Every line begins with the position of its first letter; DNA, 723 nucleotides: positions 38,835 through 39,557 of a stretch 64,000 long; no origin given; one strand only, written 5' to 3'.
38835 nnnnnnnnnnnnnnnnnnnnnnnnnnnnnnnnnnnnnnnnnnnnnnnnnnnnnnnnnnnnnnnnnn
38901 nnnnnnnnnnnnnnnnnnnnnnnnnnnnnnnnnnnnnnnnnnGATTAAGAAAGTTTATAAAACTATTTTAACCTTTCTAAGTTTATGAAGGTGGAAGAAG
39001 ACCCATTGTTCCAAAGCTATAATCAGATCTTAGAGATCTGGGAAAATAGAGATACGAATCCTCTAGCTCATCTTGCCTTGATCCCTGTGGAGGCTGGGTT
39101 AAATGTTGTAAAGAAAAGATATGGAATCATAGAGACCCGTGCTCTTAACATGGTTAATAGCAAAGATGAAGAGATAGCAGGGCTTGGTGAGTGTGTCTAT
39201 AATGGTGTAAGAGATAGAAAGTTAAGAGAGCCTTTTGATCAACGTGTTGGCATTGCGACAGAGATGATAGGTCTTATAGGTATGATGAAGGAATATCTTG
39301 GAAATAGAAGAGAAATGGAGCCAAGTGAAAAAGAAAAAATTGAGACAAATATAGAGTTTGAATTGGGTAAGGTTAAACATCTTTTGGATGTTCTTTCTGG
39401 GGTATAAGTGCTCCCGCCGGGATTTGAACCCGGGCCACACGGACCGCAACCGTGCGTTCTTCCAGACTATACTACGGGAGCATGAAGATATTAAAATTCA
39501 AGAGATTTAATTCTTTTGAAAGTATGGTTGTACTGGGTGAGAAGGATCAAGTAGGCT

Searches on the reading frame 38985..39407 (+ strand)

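Call 4: search_protein_families(library=pfam, proteins=[window:38985-39407:+], max_evalue=1)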
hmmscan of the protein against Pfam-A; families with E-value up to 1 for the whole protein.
window:38985-39407:+ (140 aa): 2 families
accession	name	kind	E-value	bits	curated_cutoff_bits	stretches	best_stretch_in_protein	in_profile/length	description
PF06227.17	Poxv_Bcl-2-like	-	0.014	15.6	23.6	1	42-109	72-133/156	Poxvirus Bcl-2-like proteins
PF06628.17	Catalase-rel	-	0.15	12.7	30.1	1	110-131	17-38/65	Catalase-related immune-responsive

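Call 5: search_protein_families(library=ncbifam, proteins=[window:38985-39407:+], max_evalue=1)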
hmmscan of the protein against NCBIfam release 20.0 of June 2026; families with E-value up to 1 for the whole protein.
window:38985-39407:+ (140 aa): 0 families
